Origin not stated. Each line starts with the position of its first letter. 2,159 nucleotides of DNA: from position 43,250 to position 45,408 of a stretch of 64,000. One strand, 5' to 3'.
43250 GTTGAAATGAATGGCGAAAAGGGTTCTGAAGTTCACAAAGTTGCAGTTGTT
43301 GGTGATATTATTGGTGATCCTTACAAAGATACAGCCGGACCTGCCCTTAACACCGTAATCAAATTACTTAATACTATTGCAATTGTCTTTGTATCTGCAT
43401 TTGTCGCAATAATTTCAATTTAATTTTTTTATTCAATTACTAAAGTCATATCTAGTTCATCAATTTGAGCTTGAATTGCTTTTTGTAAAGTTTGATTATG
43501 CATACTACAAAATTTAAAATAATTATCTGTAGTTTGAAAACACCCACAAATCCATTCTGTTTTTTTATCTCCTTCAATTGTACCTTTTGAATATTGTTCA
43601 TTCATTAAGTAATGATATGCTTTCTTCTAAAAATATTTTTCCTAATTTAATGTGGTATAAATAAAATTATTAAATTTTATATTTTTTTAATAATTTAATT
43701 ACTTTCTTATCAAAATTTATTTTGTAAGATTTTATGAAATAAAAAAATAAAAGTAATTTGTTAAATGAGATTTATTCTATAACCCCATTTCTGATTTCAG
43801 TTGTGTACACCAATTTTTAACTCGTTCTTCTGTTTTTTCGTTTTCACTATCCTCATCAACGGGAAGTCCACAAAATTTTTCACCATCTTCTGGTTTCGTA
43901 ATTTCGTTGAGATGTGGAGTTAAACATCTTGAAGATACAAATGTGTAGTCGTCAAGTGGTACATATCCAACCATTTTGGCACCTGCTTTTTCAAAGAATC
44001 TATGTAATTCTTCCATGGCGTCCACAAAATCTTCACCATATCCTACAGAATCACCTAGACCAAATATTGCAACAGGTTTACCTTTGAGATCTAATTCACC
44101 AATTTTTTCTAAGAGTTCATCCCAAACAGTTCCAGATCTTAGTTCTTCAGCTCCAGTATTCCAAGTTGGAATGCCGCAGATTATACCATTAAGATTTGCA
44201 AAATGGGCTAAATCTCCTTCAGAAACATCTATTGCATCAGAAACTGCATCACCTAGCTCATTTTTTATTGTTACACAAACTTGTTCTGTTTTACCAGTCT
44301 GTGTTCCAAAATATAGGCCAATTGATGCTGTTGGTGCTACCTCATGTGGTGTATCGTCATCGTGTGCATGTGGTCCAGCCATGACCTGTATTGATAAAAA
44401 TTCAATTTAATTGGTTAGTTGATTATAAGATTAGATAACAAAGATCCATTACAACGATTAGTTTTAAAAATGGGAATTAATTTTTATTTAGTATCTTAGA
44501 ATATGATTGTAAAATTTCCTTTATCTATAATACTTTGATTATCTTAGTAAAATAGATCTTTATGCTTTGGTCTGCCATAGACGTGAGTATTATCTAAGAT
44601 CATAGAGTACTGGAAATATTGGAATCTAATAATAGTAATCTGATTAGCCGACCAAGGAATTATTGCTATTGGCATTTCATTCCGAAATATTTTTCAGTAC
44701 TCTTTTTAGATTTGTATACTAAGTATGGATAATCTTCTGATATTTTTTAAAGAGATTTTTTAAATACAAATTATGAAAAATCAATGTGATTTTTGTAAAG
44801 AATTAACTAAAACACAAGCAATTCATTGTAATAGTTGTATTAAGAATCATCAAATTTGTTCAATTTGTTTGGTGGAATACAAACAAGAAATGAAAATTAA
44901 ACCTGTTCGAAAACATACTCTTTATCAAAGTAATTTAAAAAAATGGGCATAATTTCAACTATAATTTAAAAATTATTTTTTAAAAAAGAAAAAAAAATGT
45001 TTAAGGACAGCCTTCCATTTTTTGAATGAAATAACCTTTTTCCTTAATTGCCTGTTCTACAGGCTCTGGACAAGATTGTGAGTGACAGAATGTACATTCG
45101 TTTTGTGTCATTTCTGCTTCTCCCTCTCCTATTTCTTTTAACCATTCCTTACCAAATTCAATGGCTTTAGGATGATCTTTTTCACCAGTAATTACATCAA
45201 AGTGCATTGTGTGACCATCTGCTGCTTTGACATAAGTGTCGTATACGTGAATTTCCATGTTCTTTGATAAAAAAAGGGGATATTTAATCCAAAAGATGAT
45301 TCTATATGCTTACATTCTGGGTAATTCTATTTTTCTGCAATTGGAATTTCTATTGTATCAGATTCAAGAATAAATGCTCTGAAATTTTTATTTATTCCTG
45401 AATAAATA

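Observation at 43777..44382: Cyanobacterial/algal-type (IsiB-like) flavodoxin in an ammonia-oxidising archaeon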

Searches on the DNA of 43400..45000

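Call 73: search_rna_families(source=window, start=43400, end=45000, threshold=evalue, max_evalue=1)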
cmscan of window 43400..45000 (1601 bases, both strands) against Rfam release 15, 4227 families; matches with E-value up to 1: 1.
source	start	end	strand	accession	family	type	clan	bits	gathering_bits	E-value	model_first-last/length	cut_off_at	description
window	44192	44314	+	RF02099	rivX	Gene; sRNA;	-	14.7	100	0.57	1-248/248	no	rivX sRNA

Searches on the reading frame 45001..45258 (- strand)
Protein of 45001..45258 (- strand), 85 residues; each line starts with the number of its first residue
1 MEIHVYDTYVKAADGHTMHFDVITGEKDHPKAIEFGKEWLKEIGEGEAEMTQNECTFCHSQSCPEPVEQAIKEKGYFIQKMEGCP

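Call 4: search_protein_families(library=pfam, proteins=[window:45001-45258:-], max_evalue=0.01)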
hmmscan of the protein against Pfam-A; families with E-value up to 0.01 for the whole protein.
window:45001-45258:- (85 aa): 1 family
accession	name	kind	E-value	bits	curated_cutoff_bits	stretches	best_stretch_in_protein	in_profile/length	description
PF09630.15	DUF2024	-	1.5e-37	127.8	27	1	1-81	1-81/81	Domain of unknown function (DUF2024)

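Call 5: search_protein_families(library=ncbifam, proteins=[window:45001-45258:-], max_evalue=0.01)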
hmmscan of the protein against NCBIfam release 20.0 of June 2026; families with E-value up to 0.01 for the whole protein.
window:45001-45258:- (85 aa): 0 families

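Call 39: find_related_loci(query=window:45004-45258:-, collection=genome_contigs, flank=6000)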
Query window:45004-45258:- (85 aa) in genome_contigs; peptide patterns used: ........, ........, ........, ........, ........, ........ (x = any residue, [..] = any of these).
552 stretches matched a pattern; 466 encode a relative of the query (tblastn E <= 1e-3); the best 80 are kept; 80 distinct loci.
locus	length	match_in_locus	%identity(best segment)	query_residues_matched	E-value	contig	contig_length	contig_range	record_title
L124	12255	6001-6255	100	1-85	6e-55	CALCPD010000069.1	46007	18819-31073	MAG TPA_asm: uncultured Nitrosopumilaceae archaeon isolate SRR5821798_bin.55_CONCOCT_v1.1_MAG genome assembly, contig: E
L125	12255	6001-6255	100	1-85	6e-55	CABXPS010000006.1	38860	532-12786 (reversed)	MAG: uncultured marine group I thaumarchaeote isolate AG-319-N20 genome assembly, contig: AG-319-N20_NODE_6, whole genom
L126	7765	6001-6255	99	1-85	2e-54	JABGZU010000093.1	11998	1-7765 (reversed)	MAG: Nitrosopumilus sp. isolate SI036_bin4 k141_37504, whole genome shotgun sequence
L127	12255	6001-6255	98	1-85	3e-54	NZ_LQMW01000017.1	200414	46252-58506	Nitrosopumilus sp. Nsub 29690, whole genome shotgun sequence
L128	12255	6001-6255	98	1-85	3e-54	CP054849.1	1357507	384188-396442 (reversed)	MAG: Marine Group I thaumarchaeote isolate JZB445 chromosome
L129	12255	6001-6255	98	1-85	3e-54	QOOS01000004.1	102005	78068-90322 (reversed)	MAG: Nitrosopumilus sp. isolate MED-G94 Nitrosopumilus-MED-G94-C4, whole genome shotgun sequence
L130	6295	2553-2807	98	1-85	8e-54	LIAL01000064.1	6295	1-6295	MAG: Nitrosopumilus sp. BACL13 MAG-121220-bin23 contig00709_1_121220-bin23, whole genome shotgun sequence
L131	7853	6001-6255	98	1-85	8e-54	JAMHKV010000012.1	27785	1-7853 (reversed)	MAG: Nitrosopumilus sp. isolate BS16-187 BS16-187-c12, whole genome shotgun sequence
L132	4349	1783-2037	98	1-85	8e-54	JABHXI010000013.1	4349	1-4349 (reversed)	MAG: Nitrosopumilus sp. isolate SI047_bin32 k141_48050, whole genome shotgun sequence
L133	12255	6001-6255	96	1-85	2e-53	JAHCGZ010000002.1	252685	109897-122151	MAG: Candidatus Nitrosopumilus limneticus isolate AOA-LC4 TLCC00002, whole genome shotgun sequence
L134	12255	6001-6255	94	1-85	2e-52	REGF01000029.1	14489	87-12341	MAG: Candidatus Nitrosomarinus sp. isolate GoM_MAG2 NODE_1764_length_14489_cov_5.870283, whole genome shotgun sequence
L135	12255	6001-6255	93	1-85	6e-52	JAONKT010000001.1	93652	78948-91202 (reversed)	Nitrosopumilus sp. isolate AH-541-I17 AH-541-I17_NODE_1, whole genome shotgun sequence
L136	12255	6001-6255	93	1-85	6e-52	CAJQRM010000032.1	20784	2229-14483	MAG: uncultured Candidatus Nitrosopumilus sp. isolate RIS_SAG_08 genome assembly, contig: c_000000000613, whole genome s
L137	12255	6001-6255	93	1-85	6e-52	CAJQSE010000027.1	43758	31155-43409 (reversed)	MAG: uncultured Candidatus Nitrosopumilus sp. isolate RIS_SAG_24 genome assembly, contig: c_000000001896, whole genome s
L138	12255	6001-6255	92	1-85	1e-51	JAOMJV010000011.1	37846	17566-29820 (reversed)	Nitrosopumilus sp. isolate AH-541-E13 AH-541-E13_NODE_11, whole genome shotgun sequence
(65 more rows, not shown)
